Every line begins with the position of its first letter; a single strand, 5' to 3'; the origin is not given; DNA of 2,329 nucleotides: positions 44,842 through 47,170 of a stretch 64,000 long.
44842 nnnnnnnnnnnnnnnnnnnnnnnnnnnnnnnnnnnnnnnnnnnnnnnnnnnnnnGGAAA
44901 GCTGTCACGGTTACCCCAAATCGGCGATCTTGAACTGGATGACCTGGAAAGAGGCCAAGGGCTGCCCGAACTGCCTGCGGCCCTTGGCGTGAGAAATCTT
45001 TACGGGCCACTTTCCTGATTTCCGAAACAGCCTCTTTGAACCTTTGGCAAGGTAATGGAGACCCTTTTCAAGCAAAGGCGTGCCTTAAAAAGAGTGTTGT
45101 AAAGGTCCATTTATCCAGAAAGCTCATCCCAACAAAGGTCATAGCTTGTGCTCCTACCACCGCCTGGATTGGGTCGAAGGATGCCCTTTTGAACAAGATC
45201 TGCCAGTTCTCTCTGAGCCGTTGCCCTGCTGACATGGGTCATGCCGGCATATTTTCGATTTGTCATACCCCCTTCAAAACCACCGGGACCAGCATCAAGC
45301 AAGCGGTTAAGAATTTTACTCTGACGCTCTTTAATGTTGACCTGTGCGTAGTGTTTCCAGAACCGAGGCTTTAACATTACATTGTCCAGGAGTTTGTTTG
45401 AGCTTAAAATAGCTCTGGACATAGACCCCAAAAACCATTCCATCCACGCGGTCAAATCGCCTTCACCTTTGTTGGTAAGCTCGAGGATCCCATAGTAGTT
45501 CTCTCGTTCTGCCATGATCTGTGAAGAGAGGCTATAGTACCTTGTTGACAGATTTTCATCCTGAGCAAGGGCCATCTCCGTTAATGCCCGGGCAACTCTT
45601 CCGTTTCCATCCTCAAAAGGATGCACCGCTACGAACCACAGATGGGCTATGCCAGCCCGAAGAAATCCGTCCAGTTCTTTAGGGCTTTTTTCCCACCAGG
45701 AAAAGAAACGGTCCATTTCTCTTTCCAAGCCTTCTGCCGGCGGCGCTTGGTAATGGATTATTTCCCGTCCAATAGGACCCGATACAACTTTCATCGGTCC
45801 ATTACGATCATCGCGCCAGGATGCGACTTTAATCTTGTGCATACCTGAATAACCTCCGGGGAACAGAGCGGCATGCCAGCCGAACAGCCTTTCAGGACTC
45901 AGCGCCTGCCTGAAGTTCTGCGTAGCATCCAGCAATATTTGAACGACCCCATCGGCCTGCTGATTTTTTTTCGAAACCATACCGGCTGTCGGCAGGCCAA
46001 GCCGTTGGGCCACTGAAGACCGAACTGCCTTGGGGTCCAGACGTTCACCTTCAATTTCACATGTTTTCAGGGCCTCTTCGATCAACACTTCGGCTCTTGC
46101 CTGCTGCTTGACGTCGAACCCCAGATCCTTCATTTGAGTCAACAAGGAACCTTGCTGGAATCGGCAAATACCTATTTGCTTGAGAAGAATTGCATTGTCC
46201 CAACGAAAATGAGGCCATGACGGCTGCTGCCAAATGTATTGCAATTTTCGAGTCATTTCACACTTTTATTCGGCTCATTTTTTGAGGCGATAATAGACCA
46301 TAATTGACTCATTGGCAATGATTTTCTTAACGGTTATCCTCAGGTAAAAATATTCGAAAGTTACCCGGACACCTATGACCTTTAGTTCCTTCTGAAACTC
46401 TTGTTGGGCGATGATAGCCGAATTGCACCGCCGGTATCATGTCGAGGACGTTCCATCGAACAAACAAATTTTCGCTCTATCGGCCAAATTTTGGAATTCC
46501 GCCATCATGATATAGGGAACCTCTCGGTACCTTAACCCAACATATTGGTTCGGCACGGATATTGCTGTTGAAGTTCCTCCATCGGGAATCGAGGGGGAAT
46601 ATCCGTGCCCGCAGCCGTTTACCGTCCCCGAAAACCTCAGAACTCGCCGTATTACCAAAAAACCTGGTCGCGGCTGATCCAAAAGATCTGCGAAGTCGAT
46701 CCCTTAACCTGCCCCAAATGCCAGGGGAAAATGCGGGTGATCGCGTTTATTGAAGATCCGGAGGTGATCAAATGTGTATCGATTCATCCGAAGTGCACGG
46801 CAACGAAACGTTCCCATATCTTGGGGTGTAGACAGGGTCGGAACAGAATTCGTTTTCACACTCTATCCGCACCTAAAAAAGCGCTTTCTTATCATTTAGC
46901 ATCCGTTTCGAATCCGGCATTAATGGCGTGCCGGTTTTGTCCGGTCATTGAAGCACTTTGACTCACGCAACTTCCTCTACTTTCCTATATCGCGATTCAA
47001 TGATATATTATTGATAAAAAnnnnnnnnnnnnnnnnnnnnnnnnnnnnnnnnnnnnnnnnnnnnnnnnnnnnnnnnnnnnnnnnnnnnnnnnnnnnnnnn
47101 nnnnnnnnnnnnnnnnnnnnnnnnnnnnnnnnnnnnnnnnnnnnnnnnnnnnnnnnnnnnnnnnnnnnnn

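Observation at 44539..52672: ~7 kb accessory segment bracketed by ~98%-identical direct repeats of host DNA: Campbell-type integration signature with no integrase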

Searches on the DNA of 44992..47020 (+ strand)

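Call 34: search_dna_similar(query=window:44992-47020:+, collection=plasmids, mode=distant, max_rows=10)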
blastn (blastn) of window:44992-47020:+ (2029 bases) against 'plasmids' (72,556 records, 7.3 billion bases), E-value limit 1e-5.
Records with a match: 5; places in all: 5; records where one place covers at least 80% of the query: 0.
Best place of each record, by identity: 80-90% 2; 60-80% 3.
By first word of the organism name: Gluconobacter 2; Sinorhizobium 1; Sphingomonas 1; Pseudomonas 1.
By predicted mobility (MOB-suite, as given by PLSDB): conjugative 3; non-mobilizable 2.
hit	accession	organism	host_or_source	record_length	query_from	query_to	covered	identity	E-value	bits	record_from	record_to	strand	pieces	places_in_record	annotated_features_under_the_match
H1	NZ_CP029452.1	Sinorhizobium fredii CCBAU 25509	Glycine soja,cell culture,plant root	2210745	569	963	19%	66.0%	2e-12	83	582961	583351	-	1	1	record has no annotation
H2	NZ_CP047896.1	Sphingomonas changnyeongensis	Single cell,Fresh water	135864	770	963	10%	69.6%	6e-13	85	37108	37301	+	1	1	Fic family protein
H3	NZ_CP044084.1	Pseudomonas luteola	Homo sapiens,clinical isolate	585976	554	674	6%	72.7%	1e-8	71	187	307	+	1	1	none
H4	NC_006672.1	Gluconobacter oxydans 621H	-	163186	595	666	4%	80.6%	5e-8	68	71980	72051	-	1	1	Fic family protein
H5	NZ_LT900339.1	Gluconobacter oxydans 621H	-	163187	595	666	4%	80.6%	5e-8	68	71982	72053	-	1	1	Fic family protein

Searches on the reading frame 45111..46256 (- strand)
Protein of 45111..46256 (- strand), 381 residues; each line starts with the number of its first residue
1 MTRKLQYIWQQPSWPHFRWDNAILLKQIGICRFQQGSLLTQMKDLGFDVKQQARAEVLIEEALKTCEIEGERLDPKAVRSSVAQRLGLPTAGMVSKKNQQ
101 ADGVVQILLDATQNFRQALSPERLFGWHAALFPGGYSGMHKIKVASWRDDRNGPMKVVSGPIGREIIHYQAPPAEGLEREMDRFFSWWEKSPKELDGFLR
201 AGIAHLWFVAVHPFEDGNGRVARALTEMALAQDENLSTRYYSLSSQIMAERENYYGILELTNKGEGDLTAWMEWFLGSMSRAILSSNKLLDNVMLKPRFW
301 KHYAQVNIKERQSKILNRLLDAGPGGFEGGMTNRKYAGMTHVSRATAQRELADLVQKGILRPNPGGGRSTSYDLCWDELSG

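Call 6: search_protein_families(library=pfam, proteins=[window:45111-46256:-])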
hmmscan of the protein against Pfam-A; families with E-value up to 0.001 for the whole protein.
window:45111-46256:- (381 aa): 3 families
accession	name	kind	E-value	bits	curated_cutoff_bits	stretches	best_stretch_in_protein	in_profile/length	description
PF13776.11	DUF4172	-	4.1e-30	104.3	25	1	7-88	1-82/82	Domain of unknown function (DUF4172)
PF02661.23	Fic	-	9e-14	52.5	24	1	119-230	2-93/93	Fic/DOC family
PF13545.12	HTH_Crp_2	-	7.8e-05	23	27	0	323-361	15-53/70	Crp-like helix-turn-helix domain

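Call 35: search_dna_similar(query=window:45111-46256:-, collection=plasmids, mode=protein, max_rows=10)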
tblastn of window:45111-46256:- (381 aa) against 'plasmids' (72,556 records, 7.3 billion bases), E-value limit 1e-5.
Records with a match: 1006; places in all: 1095; records where one place covers at least 80% of the query: 488.
Best place of each record, by identity: <60% 1006.
By first word of the organism name: Salmonella 161; Pseudomonas 114; Agrobacterium 78; Rhizobium 72; Pantoea 59; Phaeobacter 58; Ralstonia 30; Sinorhizobium 26; Acinetobacter 23; Acetobacter 17; and 150 more.
By predicted mobility (MOB-suite, as given by PLSDB): non-mobilizable 551; conjugative 347; mobilizable 108.
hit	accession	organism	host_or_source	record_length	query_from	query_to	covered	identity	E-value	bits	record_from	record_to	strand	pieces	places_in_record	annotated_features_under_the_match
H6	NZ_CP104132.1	Sinorhizobium sp. K101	Phaseolus vulgaris,cell ...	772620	1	375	98%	50.4%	3e-115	375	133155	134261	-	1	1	Fic family protein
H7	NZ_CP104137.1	Sinorhizobium sp. C101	Phaseolus vulgaris,cell ...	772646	1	375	98%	50.4%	3e-115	375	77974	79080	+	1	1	Fic family protein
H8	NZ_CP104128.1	Sinorhizobium sp. M103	Phaseolus vulgaris,cell ...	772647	1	375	98%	50.4%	3e-115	375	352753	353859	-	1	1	Fic family protein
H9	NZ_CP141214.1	Sinorhizobium meliloti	alfalfa,Isolate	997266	1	375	98%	50.1%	5e-114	372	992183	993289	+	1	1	Fic family protein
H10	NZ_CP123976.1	Thioclava nitratireducens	Chrysomallon squamiferum,gills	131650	5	375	97%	50.4%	5e-116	378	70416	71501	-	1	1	Fic family protein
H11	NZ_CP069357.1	Microvirga sp. VF16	Vachellia farnesiana,Cell culture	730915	6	378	98%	49.9%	4e-117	381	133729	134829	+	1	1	Fic family protein | hypothetical protein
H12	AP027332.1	Sphingobium sp. TomTYG65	-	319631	4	375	98%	49.7%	3e-116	378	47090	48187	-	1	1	cell division protein Fic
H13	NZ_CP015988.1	Sphingobium sp. EP60837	cell culture,soil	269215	5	375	97%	49.9%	3e-115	375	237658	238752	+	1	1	Fic family protein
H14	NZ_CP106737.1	Roseovarius pelagicus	cell culture,Arctic seawater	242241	5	375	97%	49.9%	6e-115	375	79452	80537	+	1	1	Fic family protein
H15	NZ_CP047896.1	Sphingomonas changnyeongensis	Single cell,Fresh water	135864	7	374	97%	50.1%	9e-114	371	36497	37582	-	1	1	Fic family protein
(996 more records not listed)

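Call 36: find_homologous_proteins(query=window:45111-46256:-, max_evalue=1e-50)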
Query window:45111-46256:- (381 aa): 7976 proteins with E <= 1e-50 among 8000 candidates; the best 120 are listed.
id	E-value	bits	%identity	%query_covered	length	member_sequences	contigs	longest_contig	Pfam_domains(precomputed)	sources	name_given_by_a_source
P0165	9.5e-231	784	100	90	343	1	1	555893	PF13776.12,PF02661.24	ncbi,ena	-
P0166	9.7e-231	784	89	100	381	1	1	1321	PF13545.13,PF13776.12,PF02661.24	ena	-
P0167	2.7e-230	782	88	100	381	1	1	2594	PF13545.13,PF13776.12,PF02661.24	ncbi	ncbi:Fic family protein [Thermodesulfobacteriota bacterium]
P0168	1.2e-228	777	87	100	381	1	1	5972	PF13776.12,PF02661.24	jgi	jgi:Fic family protein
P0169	1.0e-227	774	87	100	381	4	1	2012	PF13545.13,PF13776.12,PF02661.24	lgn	-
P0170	1.3e-227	774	87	100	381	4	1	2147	PF13776.12,PF02661.24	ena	-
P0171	1.5e-227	773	88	100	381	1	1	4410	PF13545.13,PF13776.12,PF02661.24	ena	-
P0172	1.7e-227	773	87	100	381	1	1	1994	PF13545.13,PF13776.12,PF02661.24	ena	-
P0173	2.7e-227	773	87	100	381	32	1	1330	PF13776.12,PF02661.24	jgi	jgi:Fic family protein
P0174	1.1e-226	771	86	100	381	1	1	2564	PF13545.13,PF13776.12,PF02661.24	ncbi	-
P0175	1.2e-226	770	88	100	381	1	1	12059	PF13776.12,PF02661.24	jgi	jgi:Fic family protein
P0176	3.6e-226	769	88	100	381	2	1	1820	PF13545.13,PF13776.12,PF02661.24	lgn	-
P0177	4.9e-226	768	87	100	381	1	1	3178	PF13776.12,PF02661.24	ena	-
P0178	8.9e-226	768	87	100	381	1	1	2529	PF13776.12,PF02661.24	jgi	-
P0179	3.0e-225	766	87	100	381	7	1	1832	PF13776.12,PF02661.24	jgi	jgi:Fic family protein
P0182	3.6e-224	762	86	100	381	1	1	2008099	PF13776.12,PF02661.24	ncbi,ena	-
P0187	3.1e-222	756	85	100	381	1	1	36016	PF13776.12,PF02661.24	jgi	jgi:Fic family protein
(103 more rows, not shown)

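Call 37: find_encoding_contigs(protein=P0182, flank=8000, max_places=3)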
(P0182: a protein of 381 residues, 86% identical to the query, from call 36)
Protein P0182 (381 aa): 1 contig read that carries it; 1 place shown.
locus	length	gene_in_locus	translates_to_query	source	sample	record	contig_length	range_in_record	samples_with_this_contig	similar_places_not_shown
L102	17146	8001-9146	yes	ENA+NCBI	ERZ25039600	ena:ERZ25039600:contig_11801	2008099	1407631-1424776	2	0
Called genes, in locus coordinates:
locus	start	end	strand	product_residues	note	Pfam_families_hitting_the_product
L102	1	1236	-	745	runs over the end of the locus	-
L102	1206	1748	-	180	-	-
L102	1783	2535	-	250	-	PF04542:Sigma70_r2, PF04545:Sigma70_r4 (faint)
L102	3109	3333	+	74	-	-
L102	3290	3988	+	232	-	-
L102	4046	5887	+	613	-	PF13416:SBP_bac_8, PF13531:SBP_bac_11 (weak), PF00092:VWA, PF13519:VWA_2, PF13768:VWA_3 (weak)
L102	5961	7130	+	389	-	PF05816:TelA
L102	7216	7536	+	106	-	-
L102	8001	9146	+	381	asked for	PF13776:DUF4172, PF02661:Fic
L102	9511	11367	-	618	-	PF02518:HATPase_c (faint), PF13589:HATPase_c_3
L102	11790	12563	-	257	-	PF01520:Amidase_3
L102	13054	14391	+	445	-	PF05697:Trigger_N, PF00254:FKBP_C, PF05698:Trigger_C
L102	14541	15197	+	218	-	PF00574:CLP_protease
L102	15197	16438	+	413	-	PF06689:zf-C4_ClpX, PF00004:AAA, PF07724:AAA_2, PF07728:AAA_5 (weak), PF10431:ClpB_D2-small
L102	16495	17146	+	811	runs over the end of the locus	PF02190:LON_substr_bdg, PF00004:AAA, PF07728:AAA_5, PF22667:Lon_lid, PF05362:Lon_C, PF13541:ChlI (weak)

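Call 38: find_encoding_contigs(protein=P0175, flank=8000, max_places=3)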
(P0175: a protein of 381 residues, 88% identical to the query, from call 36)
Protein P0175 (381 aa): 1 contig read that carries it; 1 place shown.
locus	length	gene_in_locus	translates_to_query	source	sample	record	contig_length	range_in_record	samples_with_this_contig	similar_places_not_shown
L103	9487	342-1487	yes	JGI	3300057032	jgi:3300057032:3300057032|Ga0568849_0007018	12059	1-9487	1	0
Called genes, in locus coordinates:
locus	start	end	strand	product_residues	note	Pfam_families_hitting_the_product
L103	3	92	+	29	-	?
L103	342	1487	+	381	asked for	PF13776:DUF4172, PF02661:Fic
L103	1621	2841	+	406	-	-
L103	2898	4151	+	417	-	-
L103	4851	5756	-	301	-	PF01520:Amidase_3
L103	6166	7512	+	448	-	PF05697:Trigger_N, PF00254:FKBP_C, PF05698:Trigger_C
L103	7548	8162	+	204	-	PF00574:CLP_protease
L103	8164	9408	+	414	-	PF06689:zf-C4_ClpX, PF13401:AAA_22 (faint), PF00004:AAA, PF07724:AAA_2, PF07728:AAA_5 (weak), PF10431:ClpB_D2-small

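Call 39: find_encoding_contigs(protein=P0187, flank=8000, max_places=3)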
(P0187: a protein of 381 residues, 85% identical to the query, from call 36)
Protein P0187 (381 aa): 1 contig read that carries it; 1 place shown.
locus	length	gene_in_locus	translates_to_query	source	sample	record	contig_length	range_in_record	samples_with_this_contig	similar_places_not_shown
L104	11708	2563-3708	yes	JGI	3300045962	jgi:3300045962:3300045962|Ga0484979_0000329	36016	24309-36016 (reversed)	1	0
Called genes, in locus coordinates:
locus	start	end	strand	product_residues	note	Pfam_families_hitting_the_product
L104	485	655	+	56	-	-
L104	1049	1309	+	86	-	PF02515:CoA_transf_3 (weak)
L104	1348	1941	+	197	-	PF02441:Flavoprotein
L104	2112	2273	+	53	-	-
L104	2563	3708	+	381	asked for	PF13776:DUF4172, PF02661:Fic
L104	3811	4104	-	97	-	-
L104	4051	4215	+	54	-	-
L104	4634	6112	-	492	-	PF00072:Response_reg, PF13581:HATPase_c_2 (faint), PF00989:PAS, PF08448:PAS_4, PF13426:PAS_9, PF00512:HisKA, PF02518:HATPase_c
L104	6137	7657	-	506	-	PF08448:PAS_4, PF13426:PAS_9, PF00989:PAS, PF13188:PAS_8 (weak), PF13426:PAS_9, PF00512:HisKA, PF02518:HATPase_c, PF14501:HATPase_c_5 (weak)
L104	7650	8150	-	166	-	-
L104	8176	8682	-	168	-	-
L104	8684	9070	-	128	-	PF00072:Response_reg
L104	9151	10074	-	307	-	PF02219:MTHFR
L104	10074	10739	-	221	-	PF12225:DUF5981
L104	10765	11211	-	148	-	PF02662:FlpD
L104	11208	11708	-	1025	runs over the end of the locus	PF00890:FAD_binding_2 (weak), PF07992:Pyr_redox_2 (weak), PF12831:FAD_oxidored, PF13450:NAD_binding_8 (weak), PF07992:Pyr_redox_2 (weak), PF12831:FAD_oxidored (weak), PF13450:NAD_binding_8 (weak), PF13237:Fer4_10, +14 more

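Call 65: search_protein_families(library=ncbifam, proteins=[window:45111-46256:-, L103:1621-2841:+], max_evalue=0.001)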
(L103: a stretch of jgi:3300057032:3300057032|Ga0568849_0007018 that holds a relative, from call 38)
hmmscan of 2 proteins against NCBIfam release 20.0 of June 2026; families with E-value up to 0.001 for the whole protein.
window:45111-46256:- (381 aa): 3 families
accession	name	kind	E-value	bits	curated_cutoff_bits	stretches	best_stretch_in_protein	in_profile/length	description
NF046030.1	ProtAdlyltaseSoFic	equivalog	5.1e-15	55.3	550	1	174-318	153-294/361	protein adenylyltransferase Fic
TIGR02613.1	mob_myst_B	hypoth_equivalog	1.5e-05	24.9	124.4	1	205-263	116-175/186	mobile mystery protein B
NF041381.1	XopAC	subfamily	6.2e-05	21.9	450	1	161-232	336-413/451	XopAC/AvrAC family type III secretion system effector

L103:1621-2841:+ (406 aa): 0 families

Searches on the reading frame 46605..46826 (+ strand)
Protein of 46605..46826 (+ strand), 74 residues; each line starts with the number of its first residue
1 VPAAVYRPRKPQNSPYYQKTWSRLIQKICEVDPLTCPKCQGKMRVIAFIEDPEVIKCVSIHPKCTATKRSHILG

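Call 32: find_homologous_proteins(query=window:46605-46826:+, max_evalue=0.001)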
Query seq(74 aa) (74 aa): 39 proteins with E <= 0.001 among 39 candidates.
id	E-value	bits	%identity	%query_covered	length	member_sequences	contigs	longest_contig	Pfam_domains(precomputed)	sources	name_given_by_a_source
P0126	3.5e-15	73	68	70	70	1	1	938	-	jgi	jgi:hypothetical protein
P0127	1.2e-14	72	69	66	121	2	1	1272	-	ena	-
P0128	1.7e-14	71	73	61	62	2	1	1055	-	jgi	jgi:hypothetical protein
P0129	5.8e-14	70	71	61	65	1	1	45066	-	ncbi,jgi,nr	ncbi:MAG: hypothetical protein JRI83_06640 [Deltaproteobacteria bacterium]|nr:hypothetical protein [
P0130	7.8e-14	69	60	76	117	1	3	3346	-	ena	-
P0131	8.0e-14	69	65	66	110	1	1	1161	-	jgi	-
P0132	9.7e-14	69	65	66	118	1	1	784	-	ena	-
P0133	1.5e-13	68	71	61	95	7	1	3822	-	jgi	-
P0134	1.6e-13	68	62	74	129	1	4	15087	-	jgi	-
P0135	2.2e-13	68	67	73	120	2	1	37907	-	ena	-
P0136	2.7e-13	68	69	65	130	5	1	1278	-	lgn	-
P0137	2.8e-13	67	62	72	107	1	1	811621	-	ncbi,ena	-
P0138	3.1e-13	67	63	66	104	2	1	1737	-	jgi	-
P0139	7.4e-13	66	63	73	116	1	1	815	-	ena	-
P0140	8.5e-13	66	80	54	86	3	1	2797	-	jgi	-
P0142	1.8e-12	65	78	54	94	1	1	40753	-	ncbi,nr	ncbi:MAG: hypothetical protein SRB2_02330 [Desulfobacteraceae bacterium Eth-SRB2]|nr:MAG: hypothetic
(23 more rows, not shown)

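Call 42: search_protein_families(library=ncbifam, proteins=[P0130, P0134, P0135, P0127, P0137], max_evalue=1)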
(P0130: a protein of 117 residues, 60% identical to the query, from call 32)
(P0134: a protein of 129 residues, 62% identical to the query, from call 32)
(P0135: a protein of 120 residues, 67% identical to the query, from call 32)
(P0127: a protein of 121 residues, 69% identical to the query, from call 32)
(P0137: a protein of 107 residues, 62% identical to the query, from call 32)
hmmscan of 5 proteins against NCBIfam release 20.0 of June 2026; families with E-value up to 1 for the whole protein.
P0130 (117 aa): 3 families
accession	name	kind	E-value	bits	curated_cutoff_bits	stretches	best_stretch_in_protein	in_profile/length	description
NF033538.2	transpos_IS91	equivalog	3.2e-09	36.3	125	1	2-73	289-355/356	IS91 family transposase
NF052416.1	ISCR_clade_Ia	exception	0.00037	19.2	925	1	47-88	440-481/509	ISCR element clade Ia family transposase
NF033497.1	rubre_like_arch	subfamily_domain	0.036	13.8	32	1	64-79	15-30/34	rubrerythrin-like domain-containing protein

P0134 (129 aa): 5 families
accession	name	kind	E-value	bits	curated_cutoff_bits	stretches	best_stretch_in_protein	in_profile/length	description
NF033538.2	transpos_IS91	equivalog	0.00012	21.3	125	1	5-68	297-355/356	IS91 family transposase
NF052416.1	ISCR_clade_Ia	exception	0.016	13.8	925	1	48-83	446-481/509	ISCR element clade Ia family transposase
NF033497.1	rubre_like_arch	subfamily_domain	0.033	13.9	32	1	59-74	15-30/34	rubrerythrin-like domain-containing protein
NF040506.1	PG0870_Nterm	domain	0.052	13.7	50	1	61-91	12-42/56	PG0870-related protein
TIGR02605.1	CxxC_CxxC_SSSS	subfamily_domain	0.067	13.3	31.3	1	49-71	15-38/52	FmdB family zinc ribbon protein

P0135 (120 aa): 4 families
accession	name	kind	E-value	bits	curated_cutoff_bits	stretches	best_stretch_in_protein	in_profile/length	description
NF052416.1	ISCR_clade_Ia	exception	5.1e-08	31.9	925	1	11-82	413-487/509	ISCR element clade Ia family transposase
NF033538.2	transpos_IS91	equivalog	2.2e-06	27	125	1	1-61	299-355/356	IS91 family transposase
NF033497.1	rubre_like_arch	subfamily_domain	0.027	14.2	32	1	52-67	15-30/34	rubrerythrin-like domain-containing protein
TIGR02605.1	CxxC_CxxC_SSSS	subfamily_domain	0.25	11.4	31.3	1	44-64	17-38/52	FmdB family zinc ribbon protein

P0127 (121 aa): 3 families
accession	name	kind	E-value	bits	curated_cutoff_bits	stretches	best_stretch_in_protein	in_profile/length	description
NF052416.1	ISCR_clade_Ia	exception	3.2e-06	26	925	1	3-74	415-488/509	ISCR element clade Ia family transposase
NF033538.2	transpos_IS91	equivalog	0.036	13.1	125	1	6-52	309-355/356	IS91 family transposase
NF033497.1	rubre_like_arch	subfamily_domain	0.05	13.3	32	1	43-57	15-29/34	rubrerythrin-like domain-containing protein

P0137 (107 aa): 3 families
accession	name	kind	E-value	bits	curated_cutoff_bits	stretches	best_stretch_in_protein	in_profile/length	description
NF052416.1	ISCR_clade_Ia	exception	7.3e-07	28.1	925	1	21-78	437-499/509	ISCR element clade Ia family transposase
NF033538.2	transpos_IS91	equivalog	0.025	13.6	125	1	4-48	311-355/356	IS91 family transposase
NF033497.1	rubre_like_arch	subfamily_domain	0.17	11.7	32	1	39-54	15-30/34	rubrerythrin-like domain-containing protein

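Call 43: search_protein_families(library=pfam, proteins=[P0130, P0134, P0135, P0127, P0137, P0142], max_evalue=1)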
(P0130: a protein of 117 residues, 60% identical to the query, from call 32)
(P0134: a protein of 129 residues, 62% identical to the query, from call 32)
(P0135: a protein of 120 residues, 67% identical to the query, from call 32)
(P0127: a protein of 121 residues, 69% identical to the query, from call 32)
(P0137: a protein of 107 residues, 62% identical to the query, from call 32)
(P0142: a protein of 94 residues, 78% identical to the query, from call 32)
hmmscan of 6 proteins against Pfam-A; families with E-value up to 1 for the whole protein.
P0130 (117 aa): 2 families
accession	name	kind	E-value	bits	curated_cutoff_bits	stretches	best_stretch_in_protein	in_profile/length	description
PF13453.11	Zn_ribbon_TFIIB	-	0.062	13.2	22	1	67-85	1-18/41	Transcription factor zinc-finger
PF04986.18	Y2_Tnp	-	0.14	12.6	20.9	1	3-23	160-180/183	Putative transposase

P0134 (129 aa): 3 families
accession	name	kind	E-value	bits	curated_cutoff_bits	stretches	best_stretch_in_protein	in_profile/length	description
PF00527.23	E7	-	0.076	13.6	27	1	45-89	39-82/92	E7 protein, Early protein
PF21957.2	Zn_ribbon_16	-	0.08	13.3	27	1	61-92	15-45/65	Zinc beta-ribbon finger, putative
PF13453.11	Zn_ribbon_TFIIB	-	0.14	12.1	22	1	62-77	1-15/41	Transcription factor zinc-finger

P0135 (120 aa): 1 family
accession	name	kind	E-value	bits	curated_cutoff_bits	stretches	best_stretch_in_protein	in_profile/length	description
PF13453.11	Zn_ribbon_TFIIB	-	0.2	11.5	22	1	55-73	1-17/41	Transcription factor zinc-finger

P0127 (121 aa): 0 families

P0137 (107 aa): 0 families

P0142 (94 aa): 2 families
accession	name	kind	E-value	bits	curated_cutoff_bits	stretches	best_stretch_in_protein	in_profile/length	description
PF23455.1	DUF7129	-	0.0059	16.8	30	1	53-68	26-41/45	Domain of unknown function (DUF7129)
PF13453.11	Zn_ribbon_TFIIB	-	0.096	12.5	22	1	56-69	1-14/41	Transcription factor zinc-finger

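Call 67: find_encoding_contigs(protein=P0135, flank=5000, max_places=4)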
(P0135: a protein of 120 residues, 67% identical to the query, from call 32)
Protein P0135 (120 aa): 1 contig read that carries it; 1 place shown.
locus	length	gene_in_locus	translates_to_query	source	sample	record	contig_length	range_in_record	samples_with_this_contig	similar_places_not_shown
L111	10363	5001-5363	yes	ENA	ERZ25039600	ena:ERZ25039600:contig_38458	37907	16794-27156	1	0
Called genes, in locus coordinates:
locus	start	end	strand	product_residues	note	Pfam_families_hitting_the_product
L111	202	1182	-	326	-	-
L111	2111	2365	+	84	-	-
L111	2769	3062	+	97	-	PF04986:Y2_Tnp (weak)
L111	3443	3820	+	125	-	-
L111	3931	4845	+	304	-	PF14520:HHH_5 (faint), PF02371:Transposase_20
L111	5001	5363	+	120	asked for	-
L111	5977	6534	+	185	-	PF14326:DUF4384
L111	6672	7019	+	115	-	PF05226:CHASE2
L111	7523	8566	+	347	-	PF05226:CHASE2 (weak), PF00211:Guanylate_cyc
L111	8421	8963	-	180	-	-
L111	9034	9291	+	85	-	-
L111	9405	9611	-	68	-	-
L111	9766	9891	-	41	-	-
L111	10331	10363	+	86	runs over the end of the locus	-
